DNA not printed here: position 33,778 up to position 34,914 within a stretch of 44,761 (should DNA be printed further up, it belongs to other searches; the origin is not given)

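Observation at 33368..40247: Self-contained Man-family PTS locus with its own HPr and Enzyme I and only an aldolase plus a dehydrogenase as catabolic enzymes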

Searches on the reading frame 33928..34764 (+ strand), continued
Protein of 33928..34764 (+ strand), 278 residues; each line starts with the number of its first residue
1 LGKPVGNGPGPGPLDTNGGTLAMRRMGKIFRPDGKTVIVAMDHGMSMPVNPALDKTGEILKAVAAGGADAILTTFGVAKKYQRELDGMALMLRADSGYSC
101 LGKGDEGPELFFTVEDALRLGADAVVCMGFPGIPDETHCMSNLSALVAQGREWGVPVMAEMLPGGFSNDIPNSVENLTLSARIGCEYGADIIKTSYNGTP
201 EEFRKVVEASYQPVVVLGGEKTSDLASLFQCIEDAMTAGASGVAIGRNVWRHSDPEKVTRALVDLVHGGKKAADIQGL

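Call 22: search_protein_families(library=ncbifam, proteins=[L052:6131-7513:+, L046:17377-18888:+, L036:18289-20589:+, L036:15845-17041:+, L046:5969-7312:-, L030:98-892:-, L064:10801-11790:+, L047:19083-19838:+, L027:4788-5282:+], max_evalue=1e-10)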
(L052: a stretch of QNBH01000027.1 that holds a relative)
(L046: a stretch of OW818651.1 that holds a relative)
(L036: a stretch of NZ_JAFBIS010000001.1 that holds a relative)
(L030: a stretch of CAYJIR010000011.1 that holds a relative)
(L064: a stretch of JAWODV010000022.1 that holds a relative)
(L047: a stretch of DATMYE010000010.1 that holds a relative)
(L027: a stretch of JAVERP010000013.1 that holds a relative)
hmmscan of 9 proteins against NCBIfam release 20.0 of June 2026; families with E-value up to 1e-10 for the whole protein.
L052:6131-7513:+ (460 aa): 25 families
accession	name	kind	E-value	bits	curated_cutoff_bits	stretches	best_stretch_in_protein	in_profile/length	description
NF004701.0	PRK06038.1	equivalog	5.7e-106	354.8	609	1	4-445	8-430/432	N-ethylammeline chlorohydrolase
NF005557.0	PRK07228.1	equivalog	3.8e-105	352.2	522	1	5-446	6-442/445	5'-deoxyadenosine deaminase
NF006549.0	PRK09045.1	equivalog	2.2e-90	303.4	540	1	8-435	16-433/444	TRZ/ATZ family hydrolase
NF006252.0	PRK08393.1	equivalog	1e-86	291.7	617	1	14-436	13-418/424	N-ethylammeline chlorohydrolase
NF006055.0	PRK08203.1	equivalog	2e-84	283.8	532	1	4-442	9-451/455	8-oxoguanine deaminase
NF004995.0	PRK06380.1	subfamily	4.1e-78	263.2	567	1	5-431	6-413/418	metal-dependent hydrolase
NF005540.0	PRK07203.1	equivalog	3e-66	223.9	444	1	1-441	1-438/444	putative aminohydrolase SsnA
NF012037.0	PRK15493.1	equivalog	4e-66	223.6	779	1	3-433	4-425/435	bifunctional S-methyl-5'-thioadenosine deaminase/S-adenosylhomocysteine deaminase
TIGR03314.1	Se_ssnA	subfamily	1.6e-65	221.7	455.5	1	7-438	6-434/441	putative selenium metabolism protein SsnA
NF009059.0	PRK12393.1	equivalog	7.9e-65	219.3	543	1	41-443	44-457/460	amidohydrolase family protein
NF006056.0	PRK08204.1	subfamily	5.1e-64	216.7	391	1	5-446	8-445/449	hypothetical protein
NF005211.0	PRK06687.1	equivalog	2.2e-60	204.6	703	1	1-422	1-414/419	TRZ/ATZ family protein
TIGR02967.1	guan_deamin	equivalog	3.3e-50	171.2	375.4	1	18-387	3-367/401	guanine deaminase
NF006679.0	PRK09228.1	subfamily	1.7e-46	158.9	351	1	12-386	22-391/433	guanine deaminase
NF006681.0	PRK09229.1-2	equivalog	9.5e-42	143.3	362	1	47-427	41-435/451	formimidoylglutamate deiminase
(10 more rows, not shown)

L046:17377-18888:+ (503 aa): 24 families
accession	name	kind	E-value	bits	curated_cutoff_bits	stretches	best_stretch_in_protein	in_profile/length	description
NF004701.0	PRK06038.1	equivalog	2.4e-105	352.7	609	1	36-488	2-430/432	N-ethylammeline chlorohydrolase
NF005557.0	PRK07228.1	equivalog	2e-104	349.8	522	1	41-490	4-443/445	5'-deoxyadenosine deaminase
NF006549.0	PRK09045.1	equivalog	2.3e-92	310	540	1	34-484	4-439/444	TRZ/ATZ family hydrolase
NF006055.0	PRK08203.1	equivalog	4.9e-89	299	532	1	42-488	9-454/455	8-oxoguanine deaminase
NF006252.0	PRK08393.1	equivalog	7.8e-86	288.7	617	1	59-483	20-422/424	N-ethylammeline chlorohydrolase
NF006056.0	PRK08204.1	subfamily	4.8e-76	256.3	391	1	40-489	5-445/449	hypothetical protein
NF004995.0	PRK06380.1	subfamily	1.3e-68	231.9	567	1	41-474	4-413/418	metal-dependent hydrolase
NF009059.0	PRK12393.1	equivalog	2.6e-68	230.8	543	1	50-488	19-459/460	amidohydrolase family protein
NF012037.0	PRK15493.1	equivalog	7.8e-66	222.6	779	1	44-476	7-425/435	bifunctional S-methyl-5'-thioadenosine deaminase/S-adenosylhomocysteine deaminase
NF005211.0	PRK06687.1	equivalog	4.3e-64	216.8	703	1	46-468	8-417/419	TRZ/ATZ family protein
NF005540.0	PRK07203.1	equivalog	2.2e-63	214.4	444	1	41-487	3-441/444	putative aminohydrolase SsnA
TIGR03314.1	Se_ssnA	subfamily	4.3e-61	207.1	455.5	1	41-487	2-440/441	putative selenium metabolism protein SsnA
TIGR02967.1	guan_deamin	equivalog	2e-52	178.5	375.4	1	57-426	4-364/401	guanine deaminase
NF006679.0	PRK09228.1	subfamily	4.1e-48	164.2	351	1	52-426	24-389/433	guanine deaminase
NF004801.0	PRK06151.1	subfamily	1.6e-42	146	416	1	42-501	6-479/491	chlorohydrolase family protein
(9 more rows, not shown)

L036:18289-20589:+ (766 aa): 13 families
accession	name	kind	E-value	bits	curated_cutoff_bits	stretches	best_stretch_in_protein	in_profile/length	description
NF043082.1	XdhA_XDHase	equivalog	1.4e-170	569.1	780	1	4-757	3-755/758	xanthine dehydrogenase subunit XdhA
NF007426.0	PRK09970.1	equivalog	4.6e-160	534.2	916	1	2-756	6-757/761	xanthine dehydrogenase molybdenum-binding subunit XdhA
TIGR03313.1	Se_sel_red_Mo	hypoth_equivalog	3.7e-135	451.9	1101.9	2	151-755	340-950/951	molybdopterin-dependent oxidoreductase Mo/Fe-S-binding subunit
TIGR03194.1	4hydrxCoA_A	equivalog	4.8e-119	398.9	994.55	1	7-754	2-746/746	4-hydroxybenzoyl-CoA reductase subunit alpha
NF045668.1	pterin_aldehy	equivalog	8.6e-104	348.4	1100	1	26-755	202-905/905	molybdopterin-dependent aldehyde oxidoreductase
NF041018.1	glyceraldDH_alpha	equivalog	9.5e-94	315.2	790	1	3-751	4-741/741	glyceraldehyde dehydrogenase subunit alpha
TIGR03196.1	pucD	equivalog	1.1e-88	298.5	783.65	1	2-751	3-755/763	xanthine dehydrogenase subunit D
NF040766.1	CODH_aero_grp5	exception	9.6e-85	285.3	950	2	4-555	7-557/785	aerobic carbon-monoxide dehydrogenase large subunit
TIGR03311.1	Se_dep_XDH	equivalog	5.2e-80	269.6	830.45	2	5-551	165-678/848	selenium-dependent xanthine dehydrogenase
NF041671.1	peri_hyde_PaoC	equivalog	2.2e-77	261.1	1180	1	2-756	18-733/735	aldehyde oxidoreductase molybdenum-binding subunit PaoC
TIGR02965.1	xanthine_xdhB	equivalog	1.2e-68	232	849.5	1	17-756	16-756/758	xanthine dehydrogenase molybdopterin binding subunit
TIGR02416.1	CO_dehy_Mo_lg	equivalog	4.4e-60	203.7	991.15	1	17-736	8-750/770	aerobic carbon-monoxide dehydrogenase large subunit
TIGR02969.1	mam_aldehyde_ox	subfamily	8.5e-54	182.5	1912.3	1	2-553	576-1104/1330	aldehyde oxidase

L036:15845-17041:+ (398 aa): 6 families
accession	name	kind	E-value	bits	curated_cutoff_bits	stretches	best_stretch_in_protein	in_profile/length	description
NF006183.0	PRK08318.1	equivalog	3.1e-47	161.3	335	1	11-382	3-405/422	NAD-dependent dihydropyrimidine dehydrogenase subunit PreA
TIGR01037.2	pyrD_sub1_fam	subfamily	9.6e-33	113.5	270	1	13-296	2-295/300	dihydroorotate dehydrogenase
NF005574.0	PRK07259.1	equivalog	5.5e-31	107.6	269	1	12-298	5-300/304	dihydroorotate dehydrogenase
NF041011.1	dihydoor_dh_Arch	equivalog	4.6e-24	85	330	1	16-295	3-282/289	dihydroorotate dehydrogenase PyrD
NF005741.0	PRK07565.1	subfamily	2.1e-21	76.4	303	1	13-295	5-301/335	dihydroorotate dehydrogenase-like protein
NF002702.0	PRK02506.1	equivalog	2.7e-14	53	301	0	182-295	191-304/313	dihydroorotate oxidase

L046:5969-7312:- (447 aa): 31 families (the best 25 are shown)
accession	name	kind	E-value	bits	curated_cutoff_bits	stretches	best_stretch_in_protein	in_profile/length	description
TIGR02033.1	D-hydantoinase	equivalog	1.1e-133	446.5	393.25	1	4-446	2-454/454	dihydropyrimidinase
NF009941.0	PRK13404.1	subfamily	1e-105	354.1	647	1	4-446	7-461/478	dihydropyrimidinase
TIGR03178.1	allantoinase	equivalog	3.2e-69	233.8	357.85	1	4-445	3-440/441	allantoinase AllB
NF004839.0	PRK06189.1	equivalog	1.4e-68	231.6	631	1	4-444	6-445/451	allantoinase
TIGR00857.1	pyrC_multi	subfamily_domain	1.5e-67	228.4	279.05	1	17-432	4-411/412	dihydroorotase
NF002668.0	PRK02382.1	equivalog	4.6e-66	223.3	452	1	17-435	12-416/436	dihydroorotase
NF005751.0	PRK07575.1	equivalog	1.4e-64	218.2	529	1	4-442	6-432/440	dihydroorotase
NF006559.0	PRK09060.1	equivalog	4.4e-64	216.4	482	1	4-444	8-436/444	dihydroorotase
NF058539.1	ergo_uti2_ErtD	equivalog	5.1e-60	203.6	650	1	7-445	7-446/449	hydantoin-5-propionate amidohydrolase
NF006688.0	PRK09236.1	equivalog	7.4e-58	196.4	535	1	3-442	4-438/444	dihydroorotase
NF006836.0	PRK09357.1-1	equivalog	5.7e-56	190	538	1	11-435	9-429/432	dihydroorotase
NF006837.0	PRK09357.1-2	equivalog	4.4e-55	187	575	1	1-433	1-425/428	dihydroorotase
NF006839.0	PRK09357.1-4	equivalog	5.4e-55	186.7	576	1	4-430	3-420/422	dihydroorotase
NF058538.1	ergo_util_ErtD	equivalog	7.8e-53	179.9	600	1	4-444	4-444/446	hydantoin-5-propionate amidohydrolase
NF006841.0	PRK09357.2-2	equivalog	7.4e-51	173.1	640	1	13-431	13-418/421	dihydroorotase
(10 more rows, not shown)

L030:98-892:- (264 aa): 3 families
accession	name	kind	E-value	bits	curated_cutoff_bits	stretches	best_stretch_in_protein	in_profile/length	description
TIGR03964.1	mycofact_creat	equivalog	1.1e-39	136.4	172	1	20-251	14-217/228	mycofactocin biosynthesis peptidyl-dipeptidase MftE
TIGR04448.1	creatininase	equivalog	2.2e-26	93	235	1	19-249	12-240/246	creatininase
NF041098.2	diketo_inos_hlase_IolN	equivalog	8.7e-19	67.7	245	1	3-261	5-272/307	3-dehydro-scyllo-inosose hydrolase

L064:10801-11790:+ (329 aa): 1 family
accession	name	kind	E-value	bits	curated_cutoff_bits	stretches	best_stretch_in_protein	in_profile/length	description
NF047927.1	ABC_BMP_B6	equivalog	4.3e-11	42.6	400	1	40-274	22-251/314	putative B6 ABC transporter substrate-binding protein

L047:19083-19838:+ (251 aa): 0 families

L027:4788-5282:+ (164 aa): 11 families
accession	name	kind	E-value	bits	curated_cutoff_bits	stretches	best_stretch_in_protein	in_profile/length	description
NF043084.2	XdhC_XDHase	equivalog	1.2e-58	196.9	217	1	11-157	2-148/151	xanthine dehydrogenase subunit XdhC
NF041020.1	glyceraldDH_gamma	equivalog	1.7e-56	190.3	290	1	10-163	11-163/164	glyceraldehyde dehydrogenase subunit gamma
TIGR03198.1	pucE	equivalog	2.2e-51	173.3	254.3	1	11-156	3-146/151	xanthine dehydrogenase subunit E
TIGR03193.1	4hydroxCoAred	equivalog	5.3e-49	165.9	257.8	1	13-159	3-148/148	4-hydroxybenzoyl-CoA reductase subunit gamma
NF007387.0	PRK09908.1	equivalog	1.2e-46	158.1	212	1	10-156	5-153/159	xanthine dehydrogenase iron sulfur-binding subunit XdhC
NF045668.1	pterin_aldehy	equivalog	5e-45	153.9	1100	1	13-163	4-156/905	molybdopterin-dependent aldehyde oxidoreductase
TIGR03311.1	Se_dep_XDH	equivalog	1.2e-44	152.7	830.45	1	16-162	5-147/848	selenium-dependent xanthine dehydrogenase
TIGR02963.1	xanthine_xdhA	equivalog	2.1e-43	148.7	467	1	12-161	1-160/468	xanthine dehydrogenase small subunit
NF008514.0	PRK11433.1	equivalog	2.1e-39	135.3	322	1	6-122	47-162/218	aldehyde dehydrogenase iron-sulfur subunit PaoA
TIGR02969.1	mam_aldehyde_ox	subfamily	5.9e-31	106.8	1912.3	1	13-155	4-157/1330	aldehyde oxidase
TIGR03313.1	Se_sel_red_Mo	hypoth_equivalog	5.6e-20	70.6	1101.9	1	15-163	2-149/951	molybdopterin-dependent oxidoreductase Mo/Fe-S-binding subunit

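Call 35: search_solved_structures(query=L064:10801-11790:+, max_evalue=0.001)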
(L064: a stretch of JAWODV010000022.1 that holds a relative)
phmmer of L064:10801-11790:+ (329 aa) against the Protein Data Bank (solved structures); distinct sequences matched with E-value up to 0.001: 15.
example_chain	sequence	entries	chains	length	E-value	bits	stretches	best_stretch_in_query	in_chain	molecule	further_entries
4iil_A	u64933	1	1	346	2.9e-47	164.7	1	24-326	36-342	Membrane lipoprotein TpN38(b)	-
4pev_A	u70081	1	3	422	1.6e-28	103.1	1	26-308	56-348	Membrane lipoprotein family protein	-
7x0r_A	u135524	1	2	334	2.8e-27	99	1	34-280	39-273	Lbp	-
9q1u_A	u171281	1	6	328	1.7e-22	83.3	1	24-296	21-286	Basic membrane protein A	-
2fqw_A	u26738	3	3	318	7e-22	81.3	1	28-322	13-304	Membrane lipoprotein tmpC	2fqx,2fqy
6shu_A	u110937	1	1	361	2.9e-20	76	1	103-271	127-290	Basic membrane protein D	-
6yab_AAA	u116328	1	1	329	1.6e-15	60.4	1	75-295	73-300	Lipoprotein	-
6yab_DDD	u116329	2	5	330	1.7e-15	60.3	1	75-295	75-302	Lipoprotein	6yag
6ya3_C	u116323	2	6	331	1.7e-15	60.3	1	75-295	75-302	Lipoprotein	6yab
6y9u_A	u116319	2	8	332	1.7e-15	60.3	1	75-295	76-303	Lipoprotein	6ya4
6pi5_A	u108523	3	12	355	6.7e-11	45.2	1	62-293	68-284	Atrazine periplasmic binding protein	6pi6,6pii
3s99_A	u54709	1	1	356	5.5e-10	42.2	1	65-325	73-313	Basic membrane lipoprotein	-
2hqb_A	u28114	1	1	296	1.3e-08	37.7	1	57-294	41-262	Transcriptional activator of comK gene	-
4p98_A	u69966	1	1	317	1.1e-07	34.6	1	24-234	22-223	Extracellular solute-binding protein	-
4ycs_A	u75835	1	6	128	5e-07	32.5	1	42-142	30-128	Uncharacterized protein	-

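Call 36: search_solved_structures(query=L001:4028-5143:+, max_evalue=0.001)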
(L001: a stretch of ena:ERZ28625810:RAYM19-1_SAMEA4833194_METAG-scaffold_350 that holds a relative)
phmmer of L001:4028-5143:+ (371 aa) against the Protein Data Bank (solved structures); distinct sequences matched with E-value up to 0.001: 33.
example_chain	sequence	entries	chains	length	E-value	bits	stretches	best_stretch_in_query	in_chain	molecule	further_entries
4edp_A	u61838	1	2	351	3.7e-27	98.9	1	56-368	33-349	ABC transporter, substrate-binding protein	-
3pu5_A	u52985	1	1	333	1.7e-15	60.5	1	72-368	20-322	extracellular solute-binding protein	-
1pot_A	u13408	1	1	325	1.3e-13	54.3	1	78-325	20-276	SPERMIDINE/PUTRESCINE-BINDING PROTEIN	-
8x1a_B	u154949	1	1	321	1.4e-13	54.2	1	75-311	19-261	Iron(III) ABC transporter, periplasmic iron-compound-binding protein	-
1poy_1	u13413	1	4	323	1.4e-13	54.2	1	78-325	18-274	SPERMIDINE/PUTRESCINE-BINDING PROTEIN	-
8y5h_E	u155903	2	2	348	1.6e-13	54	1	78-325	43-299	Spermidine/putrescine-binding periplasmic protein | Putrescine-binding periplasmic protein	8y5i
4r72_A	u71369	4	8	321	3.5e-13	52.9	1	72-325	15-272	ABC-type Fe3+ transport system, periplasmic component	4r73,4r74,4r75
7xjm_A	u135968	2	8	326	1.2e-11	47.9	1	75-333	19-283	Putrescine-binding periplasmic protein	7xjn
6wce_A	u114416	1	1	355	1.4e-11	47.7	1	71-312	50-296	Pyridoxal-5-phosphate binding protein A (P5PA)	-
9d57_A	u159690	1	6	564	4.5e-11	46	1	64-333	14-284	ABC transporter substrate-binding protein, Circular permuted superfolder GFP fusion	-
7w3w_A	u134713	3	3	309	8.5e-10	41.8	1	65-324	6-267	Iron-utilization periplasmic protein | Ferric iron ABC transporter iron-binding protein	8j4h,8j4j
6dgv_A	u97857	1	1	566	1.3e-09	41.2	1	65-333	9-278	Fluorescent GABA Sensor precursor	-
4eqb_A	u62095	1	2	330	2.5e-09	40.2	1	79-368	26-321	Spermidine/putrescine ABC superfamily ATP binding cassette transporter, binding protein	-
6hly_A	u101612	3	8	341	3.9e-09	39.6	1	60-370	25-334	Agropine permease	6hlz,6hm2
5t1p_A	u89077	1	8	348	1.8e-07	34.1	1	100-340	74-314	ABC transporter, periplasmic substrate-binding protein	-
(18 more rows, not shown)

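Call 37: search_solved_structures(query=L004:11835-13175:+, max_evalue=0.001)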
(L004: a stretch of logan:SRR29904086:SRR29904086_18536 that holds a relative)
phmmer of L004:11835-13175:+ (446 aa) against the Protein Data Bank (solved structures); distinct sequences matched with E-value up to 0.001: 456 (the best 60 are shown).
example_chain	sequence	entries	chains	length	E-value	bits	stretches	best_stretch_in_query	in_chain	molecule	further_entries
5iai_A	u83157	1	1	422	1e-101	343.9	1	38-445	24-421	Sugar ABC transporter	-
6dtq_A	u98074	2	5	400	1.4e-47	165.5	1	88-445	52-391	maltose-binding protein MalE3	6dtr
1eu8_A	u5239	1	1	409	1e-32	116.6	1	95-444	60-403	TREHALOSE/MALTOSE BINDING PROTEIN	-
7nbz_A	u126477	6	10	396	5e-24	87.9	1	44-438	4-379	Sulfoquinovosyl binding protein | Sulfoquinovosyl glycerol-binding protein SmoF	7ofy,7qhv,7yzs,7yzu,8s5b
6jai_A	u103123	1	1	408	3.4e-20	75.2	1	57-441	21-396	ABC transporter, periplasmic substrate-binding protein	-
6j9w_A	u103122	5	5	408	4.9e-20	74.7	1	57-441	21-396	ABC transporter, periplasmic substrate-binding protein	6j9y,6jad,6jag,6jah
6jar_A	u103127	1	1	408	5.5e-20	74.6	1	57-441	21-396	ABC transporter, periplasmic substrate-binding protein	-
4rya_A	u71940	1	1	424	5.7e-20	74.5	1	64-391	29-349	ABC transporter substrate binding protein (Sorbitol)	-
6jal_A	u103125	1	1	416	6.9e-20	74.2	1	55-441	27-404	ABC transporter, periplasmic substrate-binding protein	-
6jam_A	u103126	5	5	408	1.4e-19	73.2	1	57-441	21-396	ABC transporter, periplasmic substrate-binding protein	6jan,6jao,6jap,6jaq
5ci5_A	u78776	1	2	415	2.2e-19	72.6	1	61-443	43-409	Extracellular solute-binding protein family 1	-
6jaz_A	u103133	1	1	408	7.2e-19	70.9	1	57-441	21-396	ABC transporter, periplasmic substrate-binding protein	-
6jb0_A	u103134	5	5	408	1.9e-18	69.5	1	57-441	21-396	ABC transporter, periplasmic substrate-binding protein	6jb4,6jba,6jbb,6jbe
9vus_A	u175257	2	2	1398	1.8e-13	53.1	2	11-174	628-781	Soluble cytochrome b562,2-oxoglutarate receptor 1,Soluble cytochrome b562,2-oxoglutarate r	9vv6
8jbg_B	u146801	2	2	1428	7.8e-13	51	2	19-174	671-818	Neuromedin-K receptor (NK3R-pFastbac1) | NK3R-pFastbac1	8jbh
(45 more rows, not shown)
